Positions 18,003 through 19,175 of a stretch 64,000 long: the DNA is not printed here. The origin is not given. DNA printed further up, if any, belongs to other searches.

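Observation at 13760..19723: Seven-cistron, fully translationally coupled unit: six tandem EamA/DMT permease paralogs ending in a Nu-class glutathione S-transferase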

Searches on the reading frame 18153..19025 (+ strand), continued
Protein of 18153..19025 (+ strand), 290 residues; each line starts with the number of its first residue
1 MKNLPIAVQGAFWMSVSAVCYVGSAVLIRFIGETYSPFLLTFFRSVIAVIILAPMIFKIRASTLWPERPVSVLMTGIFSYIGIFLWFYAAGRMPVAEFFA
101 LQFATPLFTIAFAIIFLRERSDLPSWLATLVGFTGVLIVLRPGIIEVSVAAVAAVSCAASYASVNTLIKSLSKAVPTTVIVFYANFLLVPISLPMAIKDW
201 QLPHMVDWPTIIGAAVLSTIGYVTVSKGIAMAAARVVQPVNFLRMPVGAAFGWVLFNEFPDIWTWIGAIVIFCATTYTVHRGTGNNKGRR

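Call 45: search_protein_families(library=pfam, proteins=[L028:2929-3939:+, L028:3939-5288:+, L028:5370-6857:+, L028:6891-7922:-, L028:8061-9764:-, L028:9986-10879:+, L028:10933-12510:+, L028:12507-14126:+, L028:13856-14920:+, L028:15065-15955:-], max_evalue=0.00001)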
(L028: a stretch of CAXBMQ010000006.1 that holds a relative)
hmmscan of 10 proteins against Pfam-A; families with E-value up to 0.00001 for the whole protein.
L028:2929-3939:+ (336 aa): 1 family
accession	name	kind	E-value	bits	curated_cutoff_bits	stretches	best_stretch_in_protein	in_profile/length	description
PF01507.26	PAPS_reduct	-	1.6e-40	139.5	22.5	1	64-289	1-174/175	Phosphoadenosine phosphosulfate reductase domain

L028:3939-5288:+ (449 aa): 2 families
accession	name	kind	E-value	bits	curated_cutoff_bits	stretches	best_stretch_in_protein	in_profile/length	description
PF00009.33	GTP_EFTU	-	3.3e-39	134.9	26.5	1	27-208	5-176/188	Elongation factor Tu GTP binding domain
PF22594.2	GTP-eEF1A_C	-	1.4e-13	51.5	27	1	343-438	5-100/101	GTP-eEF1A C-terminal domain-like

L028:5370-6857:+ (495 aa): 3 families
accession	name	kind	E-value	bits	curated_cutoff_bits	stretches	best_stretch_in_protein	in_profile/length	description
PF01977.22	UbiD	-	6.4e-62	208.8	23.3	1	122-314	7-200/206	3-octaprenyl-4-hydroxybenzoate carboxy-lyase Rift-related domain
PF20696.2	UbiD_C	-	2e-25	89.7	24.2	1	329-458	5-127/127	3-octaprenyl-4-hydroxybenzoate carboxy-lyase C-terminal domain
PF20695.2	UbiD_N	-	3.9e-07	30.5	24.3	1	27-91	4-63/78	3-octaprenyl-4-hydroxybenzoate carboxy-lyase N-terminal domain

L028:6891-7922:- (343 aa): 1 family
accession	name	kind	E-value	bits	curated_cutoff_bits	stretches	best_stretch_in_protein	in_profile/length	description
PF03401.19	TctC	-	2e-10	41.1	27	1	54-327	3-263/274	Tripartite tricarboxylate transporter family receptor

L028:8061-9764:- (567 aa): 3 families
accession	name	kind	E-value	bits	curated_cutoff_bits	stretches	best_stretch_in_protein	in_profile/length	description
PF00749.27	tRNA-synt_1c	-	4.1e-105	351.6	23.4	1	38-347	2-313/314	tRNA synthetases class I (E and Q), catalytic domain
PF03950.23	tRNA-synt_1c_C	-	5.1e-30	104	23.9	1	350-450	1-91/91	tRNA synthetases class I (E and Q), anti-codon binding domain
PF20974.2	tRNA-synt_1c_C2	-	9.8e-22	77.9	23.9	1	467-540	1-69/69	tRNA synthetases class I (E and Q), anti-codon binding domain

L028:9986-10879:+ (297 aa): 1 family
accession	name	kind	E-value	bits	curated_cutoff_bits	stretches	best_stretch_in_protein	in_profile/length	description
PF00892.27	EamA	-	2.4e-32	112.5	28.2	2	8-139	2-134/135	EamA-like transporter family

L028:10933-12510:+ (525 aa): 2 families
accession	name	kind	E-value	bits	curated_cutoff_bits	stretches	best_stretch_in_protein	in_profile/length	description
PF00501.34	AMP-binding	-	9.2e-69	232.5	29.9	1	21-382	2-384/384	AMP-binding enzyme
PF13193.12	AMP-binding_C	-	3.6e-14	53.9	24.5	1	431-506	1-76/76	AMP-binding enzyme C-terminal domain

L028:12507-14126:+ (539 aa): 2 families
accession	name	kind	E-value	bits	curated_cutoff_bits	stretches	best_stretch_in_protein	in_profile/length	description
PF07969.17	Amidohydro_3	-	2e-30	107.2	29.7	1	45-511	1-471/472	Amidohydrolase family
PF01979.26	Amidohydro_1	-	6.3e-07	29.4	25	1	397-511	243-345/345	Amidohydrolase family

L028:13856-14920:+ (354 aa): 1 family
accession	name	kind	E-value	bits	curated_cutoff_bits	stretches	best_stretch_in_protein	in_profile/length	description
PF05721.19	PhyH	-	2.3e-16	61.2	22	1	118-305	1-212/213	Phytanoyl-CoA dioxygenase (PhyH)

L028:15065-15955:- (296 aa): 0 families

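Call 55: search_protein_families(library=ncbifam, proteins=[L011:7336-8394:+], max_evalue=1e-10)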
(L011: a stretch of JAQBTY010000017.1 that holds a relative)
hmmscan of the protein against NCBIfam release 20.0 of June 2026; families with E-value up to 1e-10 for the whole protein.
L011:7336-8394:+ (352 aa): 16 families
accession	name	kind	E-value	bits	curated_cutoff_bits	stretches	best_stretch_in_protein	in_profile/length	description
TIGR02089.1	TTC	equivalog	2e-168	559.8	470.4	1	1-351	1-351/352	tartrate dehydrogenase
NF006048.0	PRK08194.1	equivalog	5.3e-155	515.8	501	1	1-350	1-347/352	tartrate dehydrogenase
NF002898.0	PRK03437.1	equivalog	1.1e-118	396.5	393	1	3-352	4-345/347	3-isopropylmalate dehydrogenase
NF040626.1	AksF2_Meth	equivalog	3.7e-86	289.4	540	1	4-350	2-328/333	homoisocitrate dehydrogenase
TIGR02088.1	LEU3_arch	subfamily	2e-84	283.6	409.8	1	6-348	1-323/324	isopropylmalate/isohomocitrate dehydrogenases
NF040619.1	AksF_Meth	equivalog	2.9e-76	256.8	500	1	4-348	2-343/343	homoisocitrate dehydrogenase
NF006529.0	PRK08997.1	equivalog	2.1e-72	243.9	510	1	1-350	1-333/335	isocitrate dehydrogenase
TIGR00169.1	leuB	equivalog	8.4e-72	242.1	353.2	1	5-349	1-346/349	3-isopropylmalate dehydrogenase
NF006673.0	PRK09222.1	equivalog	9.5e-70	235.9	509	1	3-345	4-329/482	NADP-dependent isocitrate dehydrogenase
TIGR00175.1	mito_nad_idh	equivalog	3.8e-59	200.5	432.4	1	3-350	3-332/334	isocitrate dehydrogenase (NAD(+))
TIGR02924.1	ICDH_alpha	equivalog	2.2e-58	198.5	561.35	1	5-335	2-314/473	isocitrate dehydrogenase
NF040855.1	iso_homocit_dh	equivalog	6e-56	190.2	680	1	4-349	2-316/345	isocitrate--homoisocitrate dehydrogenase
TIGR00183.1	prok_nadp_idh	equivalog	1.6e-39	136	567.3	2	220-327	282-386/417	isocitrate dehydrogenase (NADP(+))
NF005425.0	PRK07006.1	equivalog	1.1e-36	126.5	490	2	220-326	282-385/416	NADP-dependent isocitrate dehydrogenase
NF005036.0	PRK06451.1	equivalog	1.7e-33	116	484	2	221-327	276-379/412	NADP-dependent isocitrate dehydrogenase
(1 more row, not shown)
